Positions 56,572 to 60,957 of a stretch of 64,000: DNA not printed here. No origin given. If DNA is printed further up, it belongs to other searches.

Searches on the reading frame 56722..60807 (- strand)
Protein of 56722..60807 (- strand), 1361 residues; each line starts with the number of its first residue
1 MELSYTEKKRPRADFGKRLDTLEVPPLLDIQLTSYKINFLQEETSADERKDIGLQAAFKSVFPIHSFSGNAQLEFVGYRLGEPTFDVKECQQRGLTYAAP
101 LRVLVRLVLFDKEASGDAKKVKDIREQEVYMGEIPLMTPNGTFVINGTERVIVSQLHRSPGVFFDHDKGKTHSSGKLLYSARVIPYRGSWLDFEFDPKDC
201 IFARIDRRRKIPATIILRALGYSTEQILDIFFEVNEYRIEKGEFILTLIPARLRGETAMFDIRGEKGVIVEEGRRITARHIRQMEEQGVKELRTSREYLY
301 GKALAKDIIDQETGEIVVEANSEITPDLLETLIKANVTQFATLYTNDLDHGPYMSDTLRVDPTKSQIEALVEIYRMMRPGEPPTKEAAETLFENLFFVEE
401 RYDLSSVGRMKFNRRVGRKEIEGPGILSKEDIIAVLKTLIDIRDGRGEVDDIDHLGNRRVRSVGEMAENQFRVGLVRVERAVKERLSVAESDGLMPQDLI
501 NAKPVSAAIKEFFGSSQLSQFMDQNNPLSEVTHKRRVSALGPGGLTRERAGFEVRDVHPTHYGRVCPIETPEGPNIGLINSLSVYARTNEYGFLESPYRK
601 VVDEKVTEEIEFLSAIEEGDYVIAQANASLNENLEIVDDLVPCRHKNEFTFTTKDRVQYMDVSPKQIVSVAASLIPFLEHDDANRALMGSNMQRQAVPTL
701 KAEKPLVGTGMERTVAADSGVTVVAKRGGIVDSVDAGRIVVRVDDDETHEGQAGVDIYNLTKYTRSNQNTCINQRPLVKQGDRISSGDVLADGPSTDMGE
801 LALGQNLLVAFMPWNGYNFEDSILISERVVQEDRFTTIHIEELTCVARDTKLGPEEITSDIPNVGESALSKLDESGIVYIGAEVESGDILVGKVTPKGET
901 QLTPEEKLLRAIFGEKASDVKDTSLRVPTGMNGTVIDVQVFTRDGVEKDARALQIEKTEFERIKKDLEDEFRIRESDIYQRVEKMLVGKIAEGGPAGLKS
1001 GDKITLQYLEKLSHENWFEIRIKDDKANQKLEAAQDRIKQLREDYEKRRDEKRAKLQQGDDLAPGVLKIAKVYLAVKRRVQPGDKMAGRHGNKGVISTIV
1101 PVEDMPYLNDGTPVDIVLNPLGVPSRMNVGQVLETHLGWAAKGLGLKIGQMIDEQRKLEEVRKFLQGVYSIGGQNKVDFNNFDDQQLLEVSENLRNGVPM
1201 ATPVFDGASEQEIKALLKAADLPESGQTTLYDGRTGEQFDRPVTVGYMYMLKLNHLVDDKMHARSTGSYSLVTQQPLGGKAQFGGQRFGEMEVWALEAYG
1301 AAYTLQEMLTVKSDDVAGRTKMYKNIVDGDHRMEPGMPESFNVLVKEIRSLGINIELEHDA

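Call 71: list_cluster_members(proteins=[window:56722-60807:-, window:51110-51598:-, window:46181-47023:-, window:38261-39592:-, window:35428-36441:-, window:29588-32422:+, window:19224-20465:+, window:17089-19107:+])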
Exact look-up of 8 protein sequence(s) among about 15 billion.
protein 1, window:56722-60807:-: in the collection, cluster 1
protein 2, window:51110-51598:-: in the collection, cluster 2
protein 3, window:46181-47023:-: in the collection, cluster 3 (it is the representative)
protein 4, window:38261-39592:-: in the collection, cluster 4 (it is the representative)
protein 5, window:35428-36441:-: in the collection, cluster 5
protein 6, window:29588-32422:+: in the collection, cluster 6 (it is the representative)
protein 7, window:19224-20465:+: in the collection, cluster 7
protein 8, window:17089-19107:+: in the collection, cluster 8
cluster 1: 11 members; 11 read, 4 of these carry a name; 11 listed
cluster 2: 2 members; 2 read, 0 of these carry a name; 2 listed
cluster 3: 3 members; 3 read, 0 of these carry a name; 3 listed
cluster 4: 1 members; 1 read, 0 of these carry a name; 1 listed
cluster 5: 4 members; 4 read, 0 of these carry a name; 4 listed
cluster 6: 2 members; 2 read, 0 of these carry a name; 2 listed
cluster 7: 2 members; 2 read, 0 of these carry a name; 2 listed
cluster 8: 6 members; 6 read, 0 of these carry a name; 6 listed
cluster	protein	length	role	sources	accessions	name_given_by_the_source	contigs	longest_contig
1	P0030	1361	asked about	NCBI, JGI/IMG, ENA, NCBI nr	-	-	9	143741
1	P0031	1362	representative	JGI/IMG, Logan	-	DNA-directed RNA polymerase subunit beta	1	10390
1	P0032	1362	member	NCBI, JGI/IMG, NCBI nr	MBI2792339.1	MAG: DNA-directed RNA polymerase subunit beta [Gammaproteobacteria bacterium] | DNA-directed RNA polymerase subunit beta | DNA-directed RNA polymerase subunit beta [Gammaproteobacteria bacterium]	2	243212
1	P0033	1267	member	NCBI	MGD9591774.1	MAG: DNA-directed RNA polymerase subunit beta, partial [Candidatus Berkiella sp.]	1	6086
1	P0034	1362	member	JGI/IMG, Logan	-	DNA-directed RNA polymerase subunit beta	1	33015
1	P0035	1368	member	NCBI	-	-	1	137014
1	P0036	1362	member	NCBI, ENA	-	-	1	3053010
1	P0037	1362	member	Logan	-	-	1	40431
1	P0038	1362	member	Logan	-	-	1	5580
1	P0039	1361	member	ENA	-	-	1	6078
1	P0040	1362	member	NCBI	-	-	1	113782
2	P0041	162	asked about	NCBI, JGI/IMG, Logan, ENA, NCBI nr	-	-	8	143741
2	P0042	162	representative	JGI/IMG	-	-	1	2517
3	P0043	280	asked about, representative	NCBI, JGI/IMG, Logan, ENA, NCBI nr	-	-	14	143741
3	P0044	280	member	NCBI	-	-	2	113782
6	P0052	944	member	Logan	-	-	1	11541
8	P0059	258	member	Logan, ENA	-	-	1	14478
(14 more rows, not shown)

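Call 74: find_encoding_contigs(protein=P0059, flank=10000)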
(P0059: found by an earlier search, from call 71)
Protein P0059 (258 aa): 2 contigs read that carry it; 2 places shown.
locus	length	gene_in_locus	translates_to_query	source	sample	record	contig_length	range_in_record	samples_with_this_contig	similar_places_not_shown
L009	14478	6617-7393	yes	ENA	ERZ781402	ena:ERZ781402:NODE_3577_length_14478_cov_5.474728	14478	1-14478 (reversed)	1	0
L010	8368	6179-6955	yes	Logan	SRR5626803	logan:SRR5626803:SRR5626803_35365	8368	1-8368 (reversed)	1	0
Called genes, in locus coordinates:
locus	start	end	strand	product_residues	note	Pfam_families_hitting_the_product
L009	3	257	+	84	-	?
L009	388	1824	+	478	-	-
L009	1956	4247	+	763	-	PF22085:NorB_cytochrome_c-like, PF00115:COX1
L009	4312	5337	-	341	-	PF00226:DnaJ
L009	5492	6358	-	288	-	-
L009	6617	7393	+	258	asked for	-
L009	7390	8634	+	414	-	-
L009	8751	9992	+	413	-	PF00646:F-box (weak), PF12937:F-box-like, PF00023:Ank (faint), PF12796:Ank_2 (weak)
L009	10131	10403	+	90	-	-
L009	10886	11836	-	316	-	-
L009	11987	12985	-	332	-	PF01633:Choline_kinase, PF01636:APH, PF19974:TCAD9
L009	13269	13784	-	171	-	-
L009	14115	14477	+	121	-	?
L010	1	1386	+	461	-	?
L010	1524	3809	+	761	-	PF22085:NorB_cytochrome_c-like, PF00115:COX1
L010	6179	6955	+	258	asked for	-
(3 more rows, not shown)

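Call 94: search_protein_families(library=pfam, proteins=[L009:10131-10403:+], max_evalue=0.1)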
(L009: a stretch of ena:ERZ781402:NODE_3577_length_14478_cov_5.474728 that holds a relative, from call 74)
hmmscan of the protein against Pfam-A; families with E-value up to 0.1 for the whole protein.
L009:10131-10403:+ (90 aa): 2 families
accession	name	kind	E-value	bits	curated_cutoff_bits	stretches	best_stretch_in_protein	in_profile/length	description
PF17508.7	MccV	-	0.019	16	27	1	1-49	1-47/104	Microcin V bacteriocin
PF11981.13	DUF3482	-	0.046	13.6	29.2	1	29-53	172-196/293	Domain of unknown function (DUF3482)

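Call 106: find_encoding_contigs(protein=P0052, flank=10000, max_places=3)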
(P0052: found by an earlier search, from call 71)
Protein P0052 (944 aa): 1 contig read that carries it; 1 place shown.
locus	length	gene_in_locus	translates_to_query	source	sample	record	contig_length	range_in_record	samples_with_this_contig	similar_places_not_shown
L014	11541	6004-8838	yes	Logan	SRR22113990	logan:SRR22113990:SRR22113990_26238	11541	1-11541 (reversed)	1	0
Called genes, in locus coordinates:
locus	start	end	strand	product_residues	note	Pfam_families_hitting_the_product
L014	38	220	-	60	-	-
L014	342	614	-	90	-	PF15731:MqsA_antitoxin, PF01381:HTH_3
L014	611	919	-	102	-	PF06296:RelE (weak)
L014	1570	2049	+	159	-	-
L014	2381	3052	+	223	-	PF18780:HNH_repeat, PF01844:HNH, PF14279:HNH_5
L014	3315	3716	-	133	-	PF22495:HTH_92 (faint), PF12844:HTH_19 (weak), PF13560:HTH_31, PF01381:HTH_3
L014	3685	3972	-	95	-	-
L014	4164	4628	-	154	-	PF00436:SSB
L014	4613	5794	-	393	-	PF00083:Sugar_tr, PF07690:MFS_1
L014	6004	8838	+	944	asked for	PF00005:ABC_tran (faint), PF02463:SMC_N (faint), PF03193:RsgA_GTPase (faint), PF13191:AAA_16 (faint), PF13555:AAA_29 (faint), PF20703:nSTAND1 (faint), PF17760:UvrA_inter, PF17755:UvrA_DNA-bind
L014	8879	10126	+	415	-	PF00069:Pkinase, PF03109:ABC1 (faint)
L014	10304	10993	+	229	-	-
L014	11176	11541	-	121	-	?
